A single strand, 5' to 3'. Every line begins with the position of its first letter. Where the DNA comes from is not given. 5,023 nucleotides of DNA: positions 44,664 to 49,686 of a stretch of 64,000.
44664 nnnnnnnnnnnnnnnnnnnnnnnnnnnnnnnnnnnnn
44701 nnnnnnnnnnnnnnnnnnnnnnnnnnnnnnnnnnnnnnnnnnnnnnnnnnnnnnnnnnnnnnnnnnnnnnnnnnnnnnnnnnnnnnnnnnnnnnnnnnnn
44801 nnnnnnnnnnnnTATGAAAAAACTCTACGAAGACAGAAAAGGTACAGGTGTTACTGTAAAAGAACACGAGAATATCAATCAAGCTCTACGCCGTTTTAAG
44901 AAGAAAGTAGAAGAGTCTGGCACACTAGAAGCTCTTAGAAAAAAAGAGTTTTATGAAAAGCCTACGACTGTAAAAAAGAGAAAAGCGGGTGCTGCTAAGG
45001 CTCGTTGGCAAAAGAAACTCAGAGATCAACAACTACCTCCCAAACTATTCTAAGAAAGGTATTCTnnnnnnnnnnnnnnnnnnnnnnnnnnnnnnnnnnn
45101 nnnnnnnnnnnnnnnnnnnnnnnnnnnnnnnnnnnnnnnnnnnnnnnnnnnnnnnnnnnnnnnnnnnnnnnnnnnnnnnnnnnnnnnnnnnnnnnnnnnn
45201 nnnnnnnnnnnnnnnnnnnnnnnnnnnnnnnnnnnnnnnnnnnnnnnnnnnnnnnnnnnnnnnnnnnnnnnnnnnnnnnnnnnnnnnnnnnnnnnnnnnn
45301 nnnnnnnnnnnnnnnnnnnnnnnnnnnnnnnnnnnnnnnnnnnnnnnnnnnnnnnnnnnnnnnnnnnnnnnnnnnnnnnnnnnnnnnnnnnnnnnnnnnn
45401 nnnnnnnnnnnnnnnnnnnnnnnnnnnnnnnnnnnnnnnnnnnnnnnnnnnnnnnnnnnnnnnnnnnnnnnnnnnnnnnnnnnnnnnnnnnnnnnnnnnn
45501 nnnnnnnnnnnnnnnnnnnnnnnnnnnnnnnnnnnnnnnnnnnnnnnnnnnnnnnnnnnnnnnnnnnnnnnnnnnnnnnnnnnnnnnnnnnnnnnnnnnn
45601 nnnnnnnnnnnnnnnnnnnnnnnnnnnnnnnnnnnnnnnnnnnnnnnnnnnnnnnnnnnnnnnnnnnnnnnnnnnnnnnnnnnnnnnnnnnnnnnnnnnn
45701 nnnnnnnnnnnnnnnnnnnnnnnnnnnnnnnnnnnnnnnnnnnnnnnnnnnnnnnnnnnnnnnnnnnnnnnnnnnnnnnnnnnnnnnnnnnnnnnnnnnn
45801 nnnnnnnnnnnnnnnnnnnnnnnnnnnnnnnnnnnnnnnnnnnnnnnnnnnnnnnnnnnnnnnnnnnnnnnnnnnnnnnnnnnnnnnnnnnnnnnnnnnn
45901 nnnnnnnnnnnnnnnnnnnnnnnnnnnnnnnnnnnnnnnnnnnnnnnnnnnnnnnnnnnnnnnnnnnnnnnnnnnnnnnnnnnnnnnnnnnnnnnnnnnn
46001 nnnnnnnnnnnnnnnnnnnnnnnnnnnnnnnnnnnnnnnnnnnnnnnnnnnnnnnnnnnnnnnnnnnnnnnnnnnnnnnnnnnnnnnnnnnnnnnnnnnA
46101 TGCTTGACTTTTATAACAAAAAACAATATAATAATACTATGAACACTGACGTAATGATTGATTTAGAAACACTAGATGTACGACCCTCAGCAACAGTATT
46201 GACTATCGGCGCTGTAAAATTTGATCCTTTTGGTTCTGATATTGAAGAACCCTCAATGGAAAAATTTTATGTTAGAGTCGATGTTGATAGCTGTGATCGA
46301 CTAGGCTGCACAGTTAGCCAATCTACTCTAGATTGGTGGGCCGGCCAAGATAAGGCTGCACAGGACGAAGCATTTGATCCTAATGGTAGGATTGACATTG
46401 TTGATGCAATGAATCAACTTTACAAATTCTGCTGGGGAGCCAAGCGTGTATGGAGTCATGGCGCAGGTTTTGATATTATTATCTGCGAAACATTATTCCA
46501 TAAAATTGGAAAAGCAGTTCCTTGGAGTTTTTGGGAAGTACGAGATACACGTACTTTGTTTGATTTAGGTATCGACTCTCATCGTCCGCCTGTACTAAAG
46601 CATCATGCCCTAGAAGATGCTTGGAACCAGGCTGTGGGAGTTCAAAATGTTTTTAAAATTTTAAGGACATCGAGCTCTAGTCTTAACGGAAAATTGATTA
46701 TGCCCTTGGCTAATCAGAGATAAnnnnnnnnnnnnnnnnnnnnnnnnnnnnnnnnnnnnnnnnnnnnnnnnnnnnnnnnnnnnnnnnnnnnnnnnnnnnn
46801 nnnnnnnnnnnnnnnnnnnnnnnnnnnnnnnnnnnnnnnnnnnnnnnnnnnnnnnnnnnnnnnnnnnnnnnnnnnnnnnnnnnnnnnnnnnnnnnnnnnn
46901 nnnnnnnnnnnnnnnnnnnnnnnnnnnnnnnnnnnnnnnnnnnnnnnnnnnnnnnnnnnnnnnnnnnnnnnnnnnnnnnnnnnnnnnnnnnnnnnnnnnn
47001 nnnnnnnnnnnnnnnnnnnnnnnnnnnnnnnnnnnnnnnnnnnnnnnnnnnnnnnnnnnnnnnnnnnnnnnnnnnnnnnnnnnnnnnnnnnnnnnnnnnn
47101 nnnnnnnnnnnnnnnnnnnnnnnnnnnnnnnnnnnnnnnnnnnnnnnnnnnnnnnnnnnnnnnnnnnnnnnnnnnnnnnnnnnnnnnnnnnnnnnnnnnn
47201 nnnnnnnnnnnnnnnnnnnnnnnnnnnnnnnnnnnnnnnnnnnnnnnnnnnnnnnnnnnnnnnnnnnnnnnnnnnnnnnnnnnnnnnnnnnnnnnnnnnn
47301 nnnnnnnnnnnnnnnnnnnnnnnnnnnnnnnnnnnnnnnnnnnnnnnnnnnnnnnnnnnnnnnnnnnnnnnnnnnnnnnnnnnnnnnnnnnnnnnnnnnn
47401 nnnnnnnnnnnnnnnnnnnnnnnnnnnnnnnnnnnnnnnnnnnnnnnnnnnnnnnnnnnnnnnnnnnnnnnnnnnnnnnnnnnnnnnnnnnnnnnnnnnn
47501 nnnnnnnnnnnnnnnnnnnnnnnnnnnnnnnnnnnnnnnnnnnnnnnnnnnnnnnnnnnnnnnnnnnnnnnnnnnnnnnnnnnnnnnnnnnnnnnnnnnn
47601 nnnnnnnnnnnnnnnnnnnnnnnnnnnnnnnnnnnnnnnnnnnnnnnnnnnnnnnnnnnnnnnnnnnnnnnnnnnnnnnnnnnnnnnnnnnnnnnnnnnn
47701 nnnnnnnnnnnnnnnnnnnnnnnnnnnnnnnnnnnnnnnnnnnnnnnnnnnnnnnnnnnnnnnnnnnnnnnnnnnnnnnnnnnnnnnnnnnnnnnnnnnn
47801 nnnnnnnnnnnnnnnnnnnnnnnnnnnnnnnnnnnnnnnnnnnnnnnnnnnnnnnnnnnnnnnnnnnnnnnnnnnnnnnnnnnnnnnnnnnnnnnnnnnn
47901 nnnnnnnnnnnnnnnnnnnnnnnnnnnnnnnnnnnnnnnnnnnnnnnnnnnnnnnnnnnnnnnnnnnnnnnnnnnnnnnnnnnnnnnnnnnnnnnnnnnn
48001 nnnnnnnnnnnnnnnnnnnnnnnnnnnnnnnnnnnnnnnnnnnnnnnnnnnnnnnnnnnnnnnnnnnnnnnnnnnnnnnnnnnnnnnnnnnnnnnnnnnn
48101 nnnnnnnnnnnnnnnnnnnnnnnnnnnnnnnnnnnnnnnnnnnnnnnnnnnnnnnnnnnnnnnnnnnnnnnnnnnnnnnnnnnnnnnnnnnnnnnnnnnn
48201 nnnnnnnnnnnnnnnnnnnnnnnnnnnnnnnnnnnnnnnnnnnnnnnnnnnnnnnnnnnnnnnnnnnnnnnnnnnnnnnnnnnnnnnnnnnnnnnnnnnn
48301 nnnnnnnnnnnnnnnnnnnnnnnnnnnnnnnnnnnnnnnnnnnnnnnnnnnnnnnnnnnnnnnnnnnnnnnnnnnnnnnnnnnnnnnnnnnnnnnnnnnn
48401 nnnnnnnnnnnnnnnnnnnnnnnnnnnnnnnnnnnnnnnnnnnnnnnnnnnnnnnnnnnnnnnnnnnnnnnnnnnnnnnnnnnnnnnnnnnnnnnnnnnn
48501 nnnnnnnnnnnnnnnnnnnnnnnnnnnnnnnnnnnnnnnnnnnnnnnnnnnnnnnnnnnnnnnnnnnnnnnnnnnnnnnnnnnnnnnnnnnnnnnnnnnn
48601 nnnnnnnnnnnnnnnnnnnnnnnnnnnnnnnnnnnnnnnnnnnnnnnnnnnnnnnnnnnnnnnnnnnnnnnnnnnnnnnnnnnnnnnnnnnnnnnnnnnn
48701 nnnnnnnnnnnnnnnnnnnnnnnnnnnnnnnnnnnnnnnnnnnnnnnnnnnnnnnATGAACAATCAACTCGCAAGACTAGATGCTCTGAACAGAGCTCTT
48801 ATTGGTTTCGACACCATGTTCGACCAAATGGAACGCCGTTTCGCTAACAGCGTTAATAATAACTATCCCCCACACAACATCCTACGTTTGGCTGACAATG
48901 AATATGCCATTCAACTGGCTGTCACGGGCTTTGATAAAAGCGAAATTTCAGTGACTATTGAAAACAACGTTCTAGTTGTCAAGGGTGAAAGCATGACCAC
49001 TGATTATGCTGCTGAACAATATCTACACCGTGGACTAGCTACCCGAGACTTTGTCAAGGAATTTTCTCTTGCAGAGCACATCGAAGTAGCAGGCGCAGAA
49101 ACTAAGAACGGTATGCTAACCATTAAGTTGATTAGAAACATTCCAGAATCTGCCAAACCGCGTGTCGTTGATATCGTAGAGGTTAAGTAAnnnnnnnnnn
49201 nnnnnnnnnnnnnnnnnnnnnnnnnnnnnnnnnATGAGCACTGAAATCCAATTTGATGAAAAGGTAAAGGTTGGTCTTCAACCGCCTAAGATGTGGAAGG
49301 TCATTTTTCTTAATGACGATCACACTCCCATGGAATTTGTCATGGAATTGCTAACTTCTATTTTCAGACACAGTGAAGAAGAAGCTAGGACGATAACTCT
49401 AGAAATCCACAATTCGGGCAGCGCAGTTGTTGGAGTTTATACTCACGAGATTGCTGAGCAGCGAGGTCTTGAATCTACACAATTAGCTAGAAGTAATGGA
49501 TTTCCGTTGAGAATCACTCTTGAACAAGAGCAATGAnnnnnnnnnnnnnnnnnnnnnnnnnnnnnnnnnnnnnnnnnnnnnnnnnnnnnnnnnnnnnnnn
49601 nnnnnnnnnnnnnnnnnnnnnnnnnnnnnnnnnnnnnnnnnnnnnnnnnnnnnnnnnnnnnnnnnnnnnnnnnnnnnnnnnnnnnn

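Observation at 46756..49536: Proteostasis module: dnaK-hsp20-clpS under a shared heat-shock-like promoter/leader; also ClpP, S21 and tmRNA in the window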

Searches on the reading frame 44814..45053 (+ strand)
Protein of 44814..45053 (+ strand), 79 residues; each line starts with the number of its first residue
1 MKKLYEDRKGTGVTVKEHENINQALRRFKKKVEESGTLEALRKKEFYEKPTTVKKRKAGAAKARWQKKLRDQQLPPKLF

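Call 3: search_protein_families(library=pfam, proteins=[window:44814-45053:+])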
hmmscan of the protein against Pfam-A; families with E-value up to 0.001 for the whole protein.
window:44814-45053:+ (79 aa): 1 family
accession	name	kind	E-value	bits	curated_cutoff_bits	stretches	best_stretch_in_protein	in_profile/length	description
PF01165.25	Ribosomal_S21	-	2.8e-17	62.6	27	1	13-64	2-53/55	Ribosomal protein S21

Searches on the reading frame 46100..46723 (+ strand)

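Call 3: search_protein_families(library=pfam, proteins=[window:46100-46723:+])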
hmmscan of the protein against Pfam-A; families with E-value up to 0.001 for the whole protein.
window:46100-46723:+ (207 aa): 1 family
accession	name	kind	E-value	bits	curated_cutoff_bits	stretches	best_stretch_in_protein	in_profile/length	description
PF16473.11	Rv2179c-like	-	1.7e-37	129.2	27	1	17-183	2-175/177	3'-5' exoribonuclease Rv2179c-like domain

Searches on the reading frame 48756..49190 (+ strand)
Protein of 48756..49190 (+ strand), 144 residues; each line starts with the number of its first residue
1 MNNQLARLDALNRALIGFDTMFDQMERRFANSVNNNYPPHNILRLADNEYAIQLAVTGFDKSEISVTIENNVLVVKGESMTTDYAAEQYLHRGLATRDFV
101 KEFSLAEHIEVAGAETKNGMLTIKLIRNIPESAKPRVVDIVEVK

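Call 3: search_protein_families(library=pfam, proteins=[window:48756-49190:+])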
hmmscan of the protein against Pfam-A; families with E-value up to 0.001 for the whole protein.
window:48756-49190:+ (144 aa): 1 family
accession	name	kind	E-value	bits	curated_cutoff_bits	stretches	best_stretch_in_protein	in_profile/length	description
PF00011.27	HSP20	-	4.2e-17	62.5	20.8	1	46-140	5-101/102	Hsp20/alpha crystallin family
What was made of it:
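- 48756..49190 (+): hsp20 (IbpA-family small heat-shock protein), 144 aa. Pfam HSP20 (call 3).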

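Call 46: find_related_loci(query=A6, collection=genome_contigs, flank=1500)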
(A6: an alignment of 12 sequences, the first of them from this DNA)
Query A6 (144 aa) in genome_contigs; peptide patterns used: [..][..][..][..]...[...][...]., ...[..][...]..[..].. (x = any residue, [..] = any of these).
600 stretches matched a pattern (row limit reached: there are more); 568 encode a relative of the query (tblastn E <= 1e-3); the best 80 are kept; 80 distinct loci.
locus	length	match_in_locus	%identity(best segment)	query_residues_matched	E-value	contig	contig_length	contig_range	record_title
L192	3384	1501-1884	44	11-140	3e-38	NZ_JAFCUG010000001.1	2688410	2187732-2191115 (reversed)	Sphingomonas sp. LHG3443-2 NODE_1_length_2688410_cov_116.840270, whole genome shotgun sequence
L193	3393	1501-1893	44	11-140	3e-38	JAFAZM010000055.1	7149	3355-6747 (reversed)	MAG: Sphingomonadaceae bacterium isolate CP_BM_RX_R9_5 BM_RX_R9_k147_4472248, whole genome shotgun sequence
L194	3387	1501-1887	45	13-140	4e-38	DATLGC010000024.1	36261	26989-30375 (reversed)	MAG TPA_asm: Sphingomicrobium sp. isolate SMAG_U13604 k141_96648, whole genome shotgun sequence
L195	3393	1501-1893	44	11-140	4e-38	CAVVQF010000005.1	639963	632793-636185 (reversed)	MAG: uncultured Alphaproteobacteria bacterium isolate MFD02581.bin.2.31 genome assembly, contig: contig_17971, whole gen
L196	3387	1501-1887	45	13-140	3e-38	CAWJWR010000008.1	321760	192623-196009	MAG: uncultured Alphaproteobacteria bacterium isolate MFD01275.bin.2.41 genome assembly, contig: contig_31200, whole gen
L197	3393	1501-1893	44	11-140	5e-38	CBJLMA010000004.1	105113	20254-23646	MAG TPA_asm: uncultured Sphingomonas sp. isolate SRR27822708_binner23_Refined_17 genome assembly, contig: ERZ27339041.6,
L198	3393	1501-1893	44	11-140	3e-37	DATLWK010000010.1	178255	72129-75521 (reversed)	MAG TPA_asm: Sphingomicrobium sp. isolate SMAG_U13216 k141_25306, whole genome shotgun sequence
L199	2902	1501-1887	45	13-140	2e-37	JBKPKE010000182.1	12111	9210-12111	MAG: Pseudomonadota bacterium isolate GS_HAYS_MAG_00126 GS_HAYS_000000109461, whole genome shotgun sequence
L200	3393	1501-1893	44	11-140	3e-37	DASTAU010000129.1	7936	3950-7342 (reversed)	MAG TPA_asm: Sphingomicrobium sp. isolate SMAG_U745 k141_1759645, whole genome shotgun sequence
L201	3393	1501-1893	43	11-140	2e-37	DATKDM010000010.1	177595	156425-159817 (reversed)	MAG TPA_asm: Sphingomicrobium sp. isolate SMAG_U14473 k141_1646319, whole genome shotgun sequence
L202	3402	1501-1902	43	8-140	2e-37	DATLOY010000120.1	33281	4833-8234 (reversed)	MAG TPA_asm: Sphingomicrobium sp. isolate SMAG_U13838 k141_5272862, whole genome shotgun sequence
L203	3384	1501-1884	43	11-140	2e-37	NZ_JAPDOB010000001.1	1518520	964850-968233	Sphingomonas arvum strain BN140010 contig1, whole genome shotgun sequence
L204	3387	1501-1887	44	13-140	1e-37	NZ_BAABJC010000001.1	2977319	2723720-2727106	Sphingomonas daechungensis strain JCM 17887 sequence1, whole genome shotgun sequence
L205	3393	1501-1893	44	11-140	5e-37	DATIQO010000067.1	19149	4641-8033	MAG TPA_asm: Sphingomicrobium sp. isolate SMAG_U15879 k141_700923, whole genome shotgun sequence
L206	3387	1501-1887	44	13-140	5e-37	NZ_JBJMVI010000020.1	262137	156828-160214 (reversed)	MAG: Sphingomonas sp. isolate H1_18_all_fractions_metab_69_65_37 k255_7677363, whole genome shotgun sequence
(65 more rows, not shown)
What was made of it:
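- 48756..49190 (+): The nearest bacterial relatives recovered are alphaproteobacterial, at 40-50% identity (call 46).
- Closest known: Classical ROSE elements of Alphaproteobacteria. Same: The nearest bacterial Hsp20 proteins recovered are alphaproteobacterial (call 46).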

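Call 57: search_dna_similar(query=window:48756-49190:+, collection=phages, mode=protein, max_rows=40, rows=spread)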
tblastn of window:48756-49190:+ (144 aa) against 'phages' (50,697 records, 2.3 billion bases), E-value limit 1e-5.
Records with a match: 508; places in all: 514; records where one place covers at least 80% of the query: 491.
Best place of each record, by identity: <60% 508.
By first word of the organism name: Synechococcus 373; Cyanophage 66; Prochlorococcus 24; Pseudomonas 12; Marine 8; Pelagibacter 6; Methylophilales 4; Salmonella 3; Vibrio 3; Campylobacter 2; and 6 more.
By host as written in the record: - 182; Synechococcus 107; Synechococcus sp. 38; Synechococcus sp. WH7803 27; Synechococcus sp. WH8102 20; Synechococcus sp. MW02 18; Synechococcus sp. WH 7803 15; Parasynechococcus marenigrum WH 8102 7; and 40 more.
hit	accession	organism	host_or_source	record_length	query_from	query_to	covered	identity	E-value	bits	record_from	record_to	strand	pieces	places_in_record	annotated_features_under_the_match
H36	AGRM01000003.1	Salmonella enterica subsp. houtenae str. ATCC BAA-1581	Homo sapiens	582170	8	140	92%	44.4%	1e-27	112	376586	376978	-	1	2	Hsp20/alpha crystallin family protein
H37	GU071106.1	Synechococcus phage Syn19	Synechococcus sp. WH8109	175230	6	140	94%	38.2%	1e-24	103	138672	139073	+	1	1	hsp20: heat shock protein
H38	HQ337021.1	Prochlorococcus phage P-SSM3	Prochlorococcus marinus NATL2A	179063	8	140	92%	38.3%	2e-27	111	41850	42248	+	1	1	heat shock protein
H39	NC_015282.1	Synechococcus phage S-SM1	Synechococcus sp. WH6501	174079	6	140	94%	37.0%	3e-25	105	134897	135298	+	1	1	hsp20: Hsp20 heat shock protein | heat shock protein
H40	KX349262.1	Synechococcus phage S-RIM2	Synechococcus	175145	6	140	94%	36.3%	4e-25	105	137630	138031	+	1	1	heat shock protein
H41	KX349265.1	Synechococcus phage S-RIM2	Synechococcus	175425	6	140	94%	36.3%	4e-25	105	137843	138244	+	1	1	heat shock protein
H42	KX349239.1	Synechococcus phage S-RIM2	Synechococcus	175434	6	140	94%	36.3%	4e-25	105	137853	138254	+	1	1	heat shock protein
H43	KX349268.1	Synechococcus phage S-RIM2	Synechococcus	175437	6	140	94%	36.3%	4e-25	105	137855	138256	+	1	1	heat shock protein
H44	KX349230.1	Synechococcus phage S-RIM2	Synechococcus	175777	6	140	94%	36.3%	4e-25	105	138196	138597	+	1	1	heat shock protein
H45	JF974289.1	Synechococcus phage S-RIM8 A.HR3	Synechococcus sp. WH7803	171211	6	140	94%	36.3%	1e-24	103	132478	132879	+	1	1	heat shock protein | gp169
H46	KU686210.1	Synechococcus phage S-WAM1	Synechococcus sp.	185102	6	140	94%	35.6%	3e-24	102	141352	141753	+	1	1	heat shock protein Hsp20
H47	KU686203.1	Synechococcus phage S-CAM8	Synechococcus sp.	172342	8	140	92%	36.1%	7e-24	101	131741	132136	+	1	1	heat shock protein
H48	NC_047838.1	Synechococcus phage Bellamy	Synechococcus str. WH8109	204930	8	131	86%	37.9%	4e-19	88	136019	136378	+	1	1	158: Hsp20 heat shock protein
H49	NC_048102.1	Synechococcus phage S-P4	Synechococcus sp. WH 7803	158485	6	140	94%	34.6%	2e-22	97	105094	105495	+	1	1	Hsp20 heat shock protein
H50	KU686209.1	Synechococcus phage S-CAM22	Synechococcus sp.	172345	6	140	94%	34.1%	3e-23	99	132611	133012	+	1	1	heat shock protein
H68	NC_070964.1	Synechococcus phage S-H38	Synechococcus sp. MW02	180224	16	140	87%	32.8%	3e-18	86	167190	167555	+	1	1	Hsp20 heat shock protein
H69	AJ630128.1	Synechococcus phage S-PM2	Synechococcus sp. SynWH7803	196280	8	134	88%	31.5%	4e-18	85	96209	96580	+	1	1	Hsp20: heat shock protein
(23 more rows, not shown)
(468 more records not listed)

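Call 58: get_annotated_region(hit=H37, flank=400)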
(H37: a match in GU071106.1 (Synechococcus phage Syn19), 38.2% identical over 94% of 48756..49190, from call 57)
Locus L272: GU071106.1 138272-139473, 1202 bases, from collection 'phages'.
description: Synechococcus phage Syn19, complete genome.
organism: Synechococcus phage Syn19 (NCBI taxid 445684)
taxonomy: Viruses; Duplodnaviria; Heunggongvirae; Uroviricota; Caudoviricetes; Kyanoviridae; Pontusvirus; Pontusvirus syn19
host: Synechococcus sp. WH8109; source: Sargasso Sea; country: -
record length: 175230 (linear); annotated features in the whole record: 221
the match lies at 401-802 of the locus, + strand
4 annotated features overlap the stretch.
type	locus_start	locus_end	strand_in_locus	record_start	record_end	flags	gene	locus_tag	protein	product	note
CDS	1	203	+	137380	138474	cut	-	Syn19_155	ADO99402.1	hypothetical protein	T4-LIKE GC: 975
CDS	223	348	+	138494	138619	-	-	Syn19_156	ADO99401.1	hypothetical protein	T4-LIKE GC: 976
CDS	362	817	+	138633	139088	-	hsp20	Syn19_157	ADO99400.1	heat shock protein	T4-LIKE GC: 170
CDS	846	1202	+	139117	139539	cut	-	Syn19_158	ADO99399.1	DUF680 domain-containing protein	T4-LIKE GC: 241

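Call 59: get_annotated_region(hit=H38, flank=400)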
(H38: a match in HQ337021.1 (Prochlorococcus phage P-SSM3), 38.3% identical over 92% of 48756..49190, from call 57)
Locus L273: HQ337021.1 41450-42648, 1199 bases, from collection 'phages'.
description: Prochlorococcus phage P-SSM3 genomic sequence.
organism: Prochlorococcus phage P-SSM3 (NCBI taxid 536453)
taxonomy: Viruses; Duplodnaviria; Heunggongvirae; Uroviricota; Caudoviricetes; Kyanoviridae; Ronodorvirus; Ronodorvirus pssm3
host: Prochlorococcus marinus NATL2A; source: Atlantic: BATS; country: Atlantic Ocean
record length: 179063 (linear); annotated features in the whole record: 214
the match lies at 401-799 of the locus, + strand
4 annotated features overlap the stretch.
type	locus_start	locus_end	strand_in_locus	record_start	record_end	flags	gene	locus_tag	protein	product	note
CDS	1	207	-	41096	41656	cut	-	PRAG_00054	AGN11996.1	hypothetical protein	-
CDS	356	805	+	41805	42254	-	-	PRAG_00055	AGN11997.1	heat shock protein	-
CDS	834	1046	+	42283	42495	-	-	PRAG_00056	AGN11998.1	hypothetical protein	-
CDS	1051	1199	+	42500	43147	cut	-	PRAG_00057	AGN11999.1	PurM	-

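Call 60: get_annotated_region(hit=H69, flank=400)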
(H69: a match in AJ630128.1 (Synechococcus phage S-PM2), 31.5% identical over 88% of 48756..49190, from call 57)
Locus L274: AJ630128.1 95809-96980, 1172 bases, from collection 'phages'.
description: Bacteriophage S-PM2 complete genome.
organism: Synechococcus phage S-PM2 (NCBI taxid 238854)
taxonomy: Viruses; Duplodnaviria; Heunggongvirae; Uroviricota; Caudoviricetes; Kyanoviridae; Nodensvirus; Nodensvirus spm2
host: Synechococcus sp. SynWH7803; source: sea water; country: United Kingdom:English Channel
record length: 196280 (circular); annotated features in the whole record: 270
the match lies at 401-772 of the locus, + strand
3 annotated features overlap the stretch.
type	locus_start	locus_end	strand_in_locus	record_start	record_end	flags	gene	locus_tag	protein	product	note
CDS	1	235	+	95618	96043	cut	RegA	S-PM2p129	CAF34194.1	Endoribonulceases, translational repressor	T4-LIKE GC: 168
CDS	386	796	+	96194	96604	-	Hsp20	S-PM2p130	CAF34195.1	heat shock protein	T4-LIKE GC: 170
CDS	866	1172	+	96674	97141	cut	-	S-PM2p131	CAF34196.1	Hypothetical-Protein | belonging to T4-LIKE GC: 176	T4-LIKE GC: 176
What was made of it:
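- In S-PM2, hsp20 lies directly downstream of regA (call 60).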

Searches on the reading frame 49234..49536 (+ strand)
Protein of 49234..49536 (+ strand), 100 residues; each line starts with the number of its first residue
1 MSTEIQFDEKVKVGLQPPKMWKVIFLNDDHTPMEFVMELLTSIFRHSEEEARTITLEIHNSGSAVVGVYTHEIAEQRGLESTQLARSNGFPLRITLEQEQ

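Call 3: search_protein_families(library=pfam, proteins=[window:49234-49536:+])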
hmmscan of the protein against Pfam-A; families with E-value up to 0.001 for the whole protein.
window:49234-49536:+ (100 aa): 1 family
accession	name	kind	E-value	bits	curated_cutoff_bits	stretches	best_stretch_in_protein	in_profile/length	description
PF02617.22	ClpS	-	5e-29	100.3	23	1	17-95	2-80/80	ATP-dependent Clp protease adaptor protein ClpS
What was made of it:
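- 49234..49536 (+): clpS (ClpAP N-degron adaptor), 100 aa. Pfam ClpS E 5e-29 (call 3).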
